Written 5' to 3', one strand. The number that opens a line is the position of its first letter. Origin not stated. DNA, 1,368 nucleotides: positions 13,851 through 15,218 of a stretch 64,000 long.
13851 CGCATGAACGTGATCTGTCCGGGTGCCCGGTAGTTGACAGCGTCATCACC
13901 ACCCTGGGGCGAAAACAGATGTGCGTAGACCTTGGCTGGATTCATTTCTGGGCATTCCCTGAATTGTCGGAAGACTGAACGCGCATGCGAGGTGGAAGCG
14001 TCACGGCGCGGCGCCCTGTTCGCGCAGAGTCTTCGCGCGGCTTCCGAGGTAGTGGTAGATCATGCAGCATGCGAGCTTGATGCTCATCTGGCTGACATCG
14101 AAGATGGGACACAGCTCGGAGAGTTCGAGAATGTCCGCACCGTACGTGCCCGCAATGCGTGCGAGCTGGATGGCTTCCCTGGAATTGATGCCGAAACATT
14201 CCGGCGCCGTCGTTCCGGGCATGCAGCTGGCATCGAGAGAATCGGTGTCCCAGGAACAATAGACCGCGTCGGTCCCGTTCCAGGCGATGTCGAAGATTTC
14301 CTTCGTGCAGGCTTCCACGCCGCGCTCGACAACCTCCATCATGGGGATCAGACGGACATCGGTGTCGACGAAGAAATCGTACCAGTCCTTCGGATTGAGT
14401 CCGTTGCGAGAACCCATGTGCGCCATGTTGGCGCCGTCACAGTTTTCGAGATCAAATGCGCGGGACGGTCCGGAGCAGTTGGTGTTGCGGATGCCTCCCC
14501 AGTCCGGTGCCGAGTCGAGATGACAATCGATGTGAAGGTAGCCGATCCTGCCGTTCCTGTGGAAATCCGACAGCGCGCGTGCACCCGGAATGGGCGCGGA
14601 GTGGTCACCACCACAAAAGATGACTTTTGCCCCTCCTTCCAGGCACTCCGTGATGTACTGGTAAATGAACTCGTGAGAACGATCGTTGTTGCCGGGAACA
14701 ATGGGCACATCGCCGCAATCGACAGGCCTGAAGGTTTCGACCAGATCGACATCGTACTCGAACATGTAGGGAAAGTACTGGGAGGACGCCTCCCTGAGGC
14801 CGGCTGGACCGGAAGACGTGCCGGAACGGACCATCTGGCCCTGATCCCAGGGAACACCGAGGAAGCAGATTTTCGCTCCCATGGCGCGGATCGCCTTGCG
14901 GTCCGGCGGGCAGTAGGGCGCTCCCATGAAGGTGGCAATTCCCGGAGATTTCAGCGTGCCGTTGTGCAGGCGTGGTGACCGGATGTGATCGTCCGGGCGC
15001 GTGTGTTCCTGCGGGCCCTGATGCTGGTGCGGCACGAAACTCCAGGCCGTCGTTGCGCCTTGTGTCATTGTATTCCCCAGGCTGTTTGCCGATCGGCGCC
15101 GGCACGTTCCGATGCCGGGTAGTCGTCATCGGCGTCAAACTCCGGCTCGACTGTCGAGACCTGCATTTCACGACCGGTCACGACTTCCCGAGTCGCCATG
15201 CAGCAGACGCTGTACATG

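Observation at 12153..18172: One co-directional operon links a NitT/TauT ABC importer, an arginase-fold enzyme pair and urease structural genes: a candidate uptake-to-ammonia pathway for a guanidino compound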

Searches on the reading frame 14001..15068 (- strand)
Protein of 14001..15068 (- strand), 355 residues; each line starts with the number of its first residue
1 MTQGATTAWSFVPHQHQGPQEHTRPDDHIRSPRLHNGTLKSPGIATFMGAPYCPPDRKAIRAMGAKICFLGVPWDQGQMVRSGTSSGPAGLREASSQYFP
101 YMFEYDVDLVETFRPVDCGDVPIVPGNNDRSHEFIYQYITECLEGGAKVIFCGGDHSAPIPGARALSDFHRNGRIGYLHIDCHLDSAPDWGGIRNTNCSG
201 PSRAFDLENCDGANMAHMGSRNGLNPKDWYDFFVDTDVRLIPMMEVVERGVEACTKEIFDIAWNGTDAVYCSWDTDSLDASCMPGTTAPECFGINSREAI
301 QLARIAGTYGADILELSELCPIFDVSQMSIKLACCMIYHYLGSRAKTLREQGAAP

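Call 3: search_protein_families(library=pfam, proteins=[window:14001-15068:-])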
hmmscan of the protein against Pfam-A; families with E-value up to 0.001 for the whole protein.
window:14001-15068:- (355 aa): 1 family
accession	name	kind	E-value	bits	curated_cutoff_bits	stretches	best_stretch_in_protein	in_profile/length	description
PF00491.26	Arginase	-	3.6e-50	171.4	22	1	66-340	2-278/280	Arginase family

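Call 4: search_protein_families(library=ncbifam, proteins=[window:14001-15068:-])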
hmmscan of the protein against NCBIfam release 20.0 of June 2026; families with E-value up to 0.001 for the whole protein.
window:14001-15068:- (355 aa): 4 families
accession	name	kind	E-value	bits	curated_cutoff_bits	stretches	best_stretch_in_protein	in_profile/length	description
TIGR01230.1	agmatinase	equivalog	1.2e-31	110.4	174.3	1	64-341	12-273/275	agmatinase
NF002564.0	PRK02190.1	subfamily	2.6e-31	108.9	302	1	62-346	30-303/307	agmatinase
TIGR01227.1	hutG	equivalog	7.1e-28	97.7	229.15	1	65-341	35-306/307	formimidoylglutamase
TIGR01229.1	rocF_arginase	equivalog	6.5e-13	48.7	227.6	1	235-340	187-294/300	arginase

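Call 7: search_solved_structures(query=window:14001-15068:-, max_evalue=1e-10, show_alignments=2)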
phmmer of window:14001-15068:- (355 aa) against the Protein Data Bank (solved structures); distinct sequences matched with E-value up to 1e-10: 20.
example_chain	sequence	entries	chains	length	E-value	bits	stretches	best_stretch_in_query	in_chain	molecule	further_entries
8x3g_A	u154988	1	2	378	1.5e-170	570.8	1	5-355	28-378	Agmatinase family protein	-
8snf_D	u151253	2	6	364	2e-170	570.4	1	5-355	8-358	metformin hydrolase subunit A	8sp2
8ryi_B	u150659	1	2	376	2.9e-170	569.9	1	5-355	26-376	Agmatinase family protein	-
8snk_I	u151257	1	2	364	9.2e-170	568.2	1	5-355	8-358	metformin hydrolase subunit A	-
8ryi_C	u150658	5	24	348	3.7e-68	233.8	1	38-345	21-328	Arginase family protein | metformin hydrolase subunit B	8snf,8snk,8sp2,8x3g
7esr_A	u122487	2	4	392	9.7e-41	143.6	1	36-337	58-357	Probable agmatinase 2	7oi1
9fek_A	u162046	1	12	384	1.8e-40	142.7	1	30-342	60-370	Putative agmatinase 2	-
3nip_A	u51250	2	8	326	4.8e-26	95.2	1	42-342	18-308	3-guanidinopropionase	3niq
3nio_A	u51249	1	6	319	1.1e-25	94.1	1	29-341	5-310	Guanidinobutyrase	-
1gq6_A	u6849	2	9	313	2.9e-25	92.7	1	44-340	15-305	PROCLAVAMINATE AMIDINO HYDROLASE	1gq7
4myn_A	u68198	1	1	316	4.8e-20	75.5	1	61-342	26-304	Formiminoglutamase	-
4mxr_A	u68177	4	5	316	3.5e-19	72.6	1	61-342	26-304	Formiminoglutamase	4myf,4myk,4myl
7lol_A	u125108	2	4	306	3.7e-19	72.6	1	69-338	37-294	Agmatinase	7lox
7lba_A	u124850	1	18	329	4.7e-19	72.2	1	68-338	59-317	Agmatinase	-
2a0m_A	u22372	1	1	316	5.7e-19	71.9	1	61-342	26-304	ARGINASE SUPERFAMILY PROTEIN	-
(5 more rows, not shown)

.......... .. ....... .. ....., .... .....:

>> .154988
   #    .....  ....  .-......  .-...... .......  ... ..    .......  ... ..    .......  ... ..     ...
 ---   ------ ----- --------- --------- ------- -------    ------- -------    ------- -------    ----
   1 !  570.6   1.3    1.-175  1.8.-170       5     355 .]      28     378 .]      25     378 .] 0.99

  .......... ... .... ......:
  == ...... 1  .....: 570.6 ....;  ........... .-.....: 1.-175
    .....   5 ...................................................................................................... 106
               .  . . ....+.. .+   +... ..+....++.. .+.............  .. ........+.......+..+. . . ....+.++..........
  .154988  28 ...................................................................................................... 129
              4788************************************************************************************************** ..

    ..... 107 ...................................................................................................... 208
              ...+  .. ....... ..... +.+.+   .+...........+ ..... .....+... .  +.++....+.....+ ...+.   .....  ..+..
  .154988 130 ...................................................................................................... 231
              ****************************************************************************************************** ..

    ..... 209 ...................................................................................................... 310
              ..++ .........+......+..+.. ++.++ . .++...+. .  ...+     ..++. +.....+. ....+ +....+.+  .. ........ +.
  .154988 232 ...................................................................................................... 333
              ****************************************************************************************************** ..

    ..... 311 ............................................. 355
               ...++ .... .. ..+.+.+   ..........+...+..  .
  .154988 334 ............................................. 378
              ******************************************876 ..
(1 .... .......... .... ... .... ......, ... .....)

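Call 13: find_encoding_contigs(protein=window:14001-15068:-, flank=10000, max_places=6)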
Protein window:14001-15068:- (355 aa): 3 contigs read that carry it; 2 places shown.
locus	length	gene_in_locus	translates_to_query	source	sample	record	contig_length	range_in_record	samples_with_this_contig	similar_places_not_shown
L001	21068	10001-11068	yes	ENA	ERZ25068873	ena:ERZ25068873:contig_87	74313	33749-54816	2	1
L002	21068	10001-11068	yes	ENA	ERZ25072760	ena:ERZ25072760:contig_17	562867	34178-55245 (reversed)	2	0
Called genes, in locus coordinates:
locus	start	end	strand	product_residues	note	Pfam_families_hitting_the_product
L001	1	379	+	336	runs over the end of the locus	PF00005:ABC_tran, PF13304:AAA_21 (faint), PF08352:oligo_HPY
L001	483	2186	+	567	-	PF01257:2Fe-2S_thioredx, PF01512:Complex1_51K, PF10531:SLBB (weak), PF10589:NADH_4Fe-4S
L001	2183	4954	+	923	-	PF00111:Fer2 (weak), PF13510:Fer2_4, PF13183:Fer4_8 (weak), PF22117:Fer4_Nqo3, PF12838:Fer4_7, PF04879:Molybdop_Fe4S4, PF00384:Molybdopterin, PF01568:Molydop_binding, +4 more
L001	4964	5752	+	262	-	PF01209:Ubie_methyltran, PF13649:Methyltransf_25, PF13847:Methyltransf_31, PF08241:Methyltransf_11, PF08242:Methyltransf_12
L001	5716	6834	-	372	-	PF01266:DAO, PF07992:Pyr_redox_2 (faint)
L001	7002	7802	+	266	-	PF00528:BPD_transp_1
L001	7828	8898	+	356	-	PF13379:NMT1_2, PF09084:NMT1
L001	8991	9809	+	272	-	PF00005:ABC_tran, PF13304:AAA_21 (faint)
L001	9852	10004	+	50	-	-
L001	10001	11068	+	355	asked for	PF00491:Arginase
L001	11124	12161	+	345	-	PF00491:Arginase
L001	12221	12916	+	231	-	PF00547:Urease_gamma, PF00699:Urease_beta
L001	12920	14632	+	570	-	PF00449:Urease_alpha, PF07969:Amidohydro_3 (faint), PF01979:Amidohydro_1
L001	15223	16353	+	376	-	PF01547:SBP_bac_1, PF13416:SBP_bac_8, PF13343:SBP_bac_6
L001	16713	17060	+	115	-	PF02129:Peptidase_S15 (weak)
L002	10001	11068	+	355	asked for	PF00491:Arginase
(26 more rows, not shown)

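Call 20: find_homologous_proteins(query=window:14001-15068:-, max_evalue=1e-30)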
Query window:14001-15068:- (355 aa): 433 proteins with E <= 1e-30 among 2682 candidates; the best 120 are listed.
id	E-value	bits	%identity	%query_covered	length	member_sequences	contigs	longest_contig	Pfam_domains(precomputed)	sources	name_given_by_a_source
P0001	7.9e-222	755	86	100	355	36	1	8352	PF00491.27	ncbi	-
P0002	1.0e-219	748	85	100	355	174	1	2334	PF00491.27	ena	-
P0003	4.8e-218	742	85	99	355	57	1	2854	PF00491.27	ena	-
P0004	1.2e-216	738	84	100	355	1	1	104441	PF00491.27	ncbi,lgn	-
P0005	1.0e-212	725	83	100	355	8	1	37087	PF00491.27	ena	-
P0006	2.3e-206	704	82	97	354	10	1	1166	PF00491.27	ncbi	-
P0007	4.4e-206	703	80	100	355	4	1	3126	PF00491.27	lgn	-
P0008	1.2e-205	701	80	100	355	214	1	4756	PF00491.27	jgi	-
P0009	3.9e-205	700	80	98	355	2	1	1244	PF00491.27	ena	-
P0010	8.3e-205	698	81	97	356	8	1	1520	PF00491.27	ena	-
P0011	1.6e-203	694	80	99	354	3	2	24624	PF00491.27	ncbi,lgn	-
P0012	2.6e-202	690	79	100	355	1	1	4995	PF00491.27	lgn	-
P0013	3.4e-202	690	79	99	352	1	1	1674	PF00491.27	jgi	jgi:agmatinase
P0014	6.0e-202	689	81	98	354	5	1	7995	PF00491.27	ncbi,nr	ncbi:MAG: agmatinase family protein [Proteobacteria bacterium]|nr:agmatinase family protein [Pseudom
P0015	3.5e-200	683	78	100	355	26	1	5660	PF00491.27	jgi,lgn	-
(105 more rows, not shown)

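Call 22: find_related_loci(query=A1, collection=genome_contigs, flank=10000)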
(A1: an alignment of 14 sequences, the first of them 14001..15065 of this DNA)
Query A1 (354 aa) in genome_contigs; peptide patterns used: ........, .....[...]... (x = any residue, [..] = any of these).
302 stretches matched a pattern; 261 encode a relative of the query (tblastn E <= 1e-3); the best 80 are kept; 79 distinct loci.
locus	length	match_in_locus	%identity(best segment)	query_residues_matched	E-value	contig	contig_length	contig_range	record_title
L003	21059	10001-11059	94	1-353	0e+0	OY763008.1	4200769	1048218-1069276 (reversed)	MAG: Alphaproteobacteria bacterium isolate c3f7fb18-987a-4481-a40f-6ef58412cdbb genome assembly, chromosome: 1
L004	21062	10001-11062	91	1-354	0e+0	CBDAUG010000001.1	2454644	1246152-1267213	MAG: Alphaproteobacteria bacterium isolate 85bc8abf-2a0b-40a6-bf12-b11200afe27e genome assembly, contig: contig_1, whole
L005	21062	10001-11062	90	1-354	0e+0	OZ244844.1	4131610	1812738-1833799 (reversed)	MAG: Alphaproteobacteria bacterium isolate d5e27bab-34fd-41d3-b671-866094b33863 genome assembly, chromosome: 1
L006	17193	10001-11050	89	5-354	0e+0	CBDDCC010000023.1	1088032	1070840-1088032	MAG: Rhodospirillales bacterium isolate 49eb7ec8-7e6e-496e-ac33-4637e083baf7 genome assembly, contig: contig_23, whole g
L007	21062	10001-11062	87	1-354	0e+0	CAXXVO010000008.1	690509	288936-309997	MAG: Alphaproteobacteria bacterium isolate b1e32fb5-33d9-4808-b364-4179d3f700a5 genome assembly, contig: contig_8, whole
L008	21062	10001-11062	87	1-354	0e+0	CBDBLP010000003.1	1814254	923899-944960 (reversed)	MAG: Alphaproteobacteria bacterium isolate 37c3e897-58c7-439f-9262-4bba990a831e genome assembly, contig: contig_3, whole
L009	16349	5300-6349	86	5-354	0e+0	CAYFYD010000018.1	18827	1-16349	MAG TPA_asm: uncultured Ectothiorhodospiraceae bacterium isolate ERP110561_co1_72 genome assembly, contig: NODE_1831_len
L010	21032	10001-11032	88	8-351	0e+0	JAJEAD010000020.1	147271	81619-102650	MAG: Gammaproteobacteria bacterium isolate jk18x7bins.3 k141_635753, whole genome shotgun sequence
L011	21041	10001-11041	86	8-354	0e+0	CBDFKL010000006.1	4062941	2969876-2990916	MAG: Alphaproteobacteria bacterium isolate 1368f247-a1ca-469e-8ff8-323441c52473 genome assembly, contig: contig_6, whole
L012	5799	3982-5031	86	5-354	0e+0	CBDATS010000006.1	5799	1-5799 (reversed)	MAG: bacterium isolate ae52f057-cb51-4de3-9b45-eb3ba2375a15 genome assembly, contig: contig_6, whole genome shotgun sequ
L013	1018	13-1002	90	25-354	0e+0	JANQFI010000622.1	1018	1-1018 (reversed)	MAG: Chromatiaceae bacterium isolate PL23a_bin.8 k99_4212488, whole genome shotgun sequence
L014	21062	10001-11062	83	1-354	0e+0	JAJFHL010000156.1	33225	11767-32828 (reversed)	MAG: Hyphomicrobiales bacterium isolate OFTM207 OFTM207_155, whole genome shotgun sequence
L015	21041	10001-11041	85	8-354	0e+0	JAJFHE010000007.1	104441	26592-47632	MAG: Hyphomicrobiales bacterium isolate OFTM97 OFTM97_6, whole genome shotgun sequence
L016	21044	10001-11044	86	4-351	0e+0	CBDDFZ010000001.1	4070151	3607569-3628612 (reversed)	MAG: Alphaproteobacteria bacterium isolate b6aa2659-7d1d-45a1-9f22-567302c98a9b genome assembly, contig: contig_1, whole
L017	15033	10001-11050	81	5-354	0e+0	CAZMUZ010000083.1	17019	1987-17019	MAG TPA_asm: uncultured Rhodospirillaceae bacterium isolate binchicken_co199_93 genome assembly, contig: NODE_2410_lengt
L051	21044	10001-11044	75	7-354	2e-180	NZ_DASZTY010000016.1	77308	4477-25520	MAG: Hyphomicrobium sp. isolate SMAG_U6089 k141_619496, whole genome shotgun sequence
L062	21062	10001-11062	69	5-354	6e-173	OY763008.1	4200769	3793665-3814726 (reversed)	MAG: Alphaproteobacteria bacterium isolate c3f7fb18-987a-4481-a40f-6ef58412cdbb genome assembly, chromosome: 1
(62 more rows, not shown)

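Call 25: search_protein_families(library=pfam, proteins=[L051:5315-5872:+, L051:5919-6812:+, L051:6845-7912:+, L051:7934-8782:+, L051:8801-9568:+, L051:12145-12588:+, L051:12581-13261:+, L051:15692-16321:+, L051:16299-17168:+, L051:17196-17762:+], max_evalue=0.001)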
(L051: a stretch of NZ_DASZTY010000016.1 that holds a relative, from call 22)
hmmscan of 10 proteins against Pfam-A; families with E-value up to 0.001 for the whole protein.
L051:5315-5872:+ (185 aa): 4 families
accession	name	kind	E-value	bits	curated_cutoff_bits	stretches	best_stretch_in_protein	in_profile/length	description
PF13404.12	HTH_AsnC-type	-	1.6e-15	57.1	27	1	38-78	1-41/42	AsnC-type helix-turn-helix domain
PF13412.12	HTH_24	-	2.6e-12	46.5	21.9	1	38-83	1-46/48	Winged helix-turn-helix DNA-binding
PF01037.27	AsnC_trans_reg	-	4.3e-06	27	25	1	119-171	17-69/73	Lrp/AsnC ligand binding domain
PF22451.2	NirdL-like_HTH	-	4.6e-06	26.6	27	1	44-85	3-47/47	Siroheme decarboxylase NirDL-like HTH domain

L051:5919-6812:+ (297 aa): 1 family
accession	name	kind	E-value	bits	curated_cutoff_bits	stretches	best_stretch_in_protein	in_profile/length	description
PF00528.27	BPD_transp_1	-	9e-22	78.1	26.4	1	119-286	1-180/184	Binding-protein-dependent transport system inner membrane component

L051:6845-7912:+ (355 aa): 2 families
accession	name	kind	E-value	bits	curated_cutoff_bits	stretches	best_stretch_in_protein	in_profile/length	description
PF09084.16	NMT1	-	4.2e-11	43.6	20.5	1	59-254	20-215/216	NMT1/THI5 like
PF13379.11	NMT1_2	-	4e-08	33.8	24.7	1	127-254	120-242/252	NMT1-like family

L051:7934-8782:+ (282 aa): 3 families
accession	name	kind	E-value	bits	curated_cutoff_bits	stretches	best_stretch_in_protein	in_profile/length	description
PF00005.33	ABC_tran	-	2.3e-36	125.8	25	1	39-177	2-136/137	ABC transporter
PF13304.12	AAA_21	-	4.9e-05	24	27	0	52-71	3-22/304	AAA domain, putative AbiEii toxin, Type IV TA system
PF00004.35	AAA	-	0.00093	20.1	21.2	0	53-70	3-20/131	ATPase family associated with various cellular activities (AAA)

L051:8801-9568:+ (255 aa): 1 family
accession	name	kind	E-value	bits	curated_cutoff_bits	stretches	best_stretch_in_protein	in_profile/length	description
PF02492.25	cobW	-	9.3e-22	77.9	20.7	1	66-219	8-177/180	CobW/HypB/UreG, nucleotide-binding domain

L051:12145-12588:+ (147 aa): 2 families
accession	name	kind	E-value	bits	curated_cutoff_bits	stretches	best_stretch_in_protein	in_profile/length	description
PF02814.20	UreE_N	-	2.4e-06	27.4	26.9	1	31-76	17-62/62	UreE urease accessory protein, N-terminal domain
PF05194.17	UreE_C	-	5.1e-05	23.9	23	1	86-133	4-51/87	UreE urease accessory protein, C-terminal domain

L051:12581-13261:+ (226 aa): 1 family
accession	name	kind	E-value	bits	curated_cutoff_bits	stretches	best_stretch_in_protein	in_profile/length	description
PF01730.21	UreF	-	2.1e-29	103.2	23.3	1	39-184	2-150/151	UreF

L051:15692-16321:+ (209 aa): 3 families
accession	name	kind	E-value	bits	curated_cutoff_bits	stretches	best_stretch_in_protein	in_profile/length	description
PF02492.25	cobW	-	2.9e-29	102.4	20.7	1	13-179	3-174/180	CobW/HypB/UreG, nucleotide-binding domain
PF03308.22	MeaB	-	3.2e-10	39.9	23.1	1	11-202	34-232/273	Methylmalonyl Co-A mutase-associated GTPase MeaB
PF03205.20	MobB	-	4.7e-07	30.2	26.6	1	14-108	3-97/133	Molybdopterin guanine dinucleotide synthesis protein B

L051:16299-17168:+ (289 aa): 1 family
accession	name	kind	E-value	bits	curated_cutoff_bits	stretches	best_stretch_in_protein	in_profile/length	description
PF01774.22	UreD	-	2.3e-31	109.9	27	1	65-260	1-198/201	UreD urease accessory protein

L051:17196-17762:+ (188 aa): 1 family
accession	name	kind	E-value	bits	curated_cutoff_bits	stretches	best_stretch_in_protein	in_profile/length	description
PF00857.26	Isochorismatase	-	5.5e-27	95.4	27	1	19-165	1-174/175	Isochorismatase domain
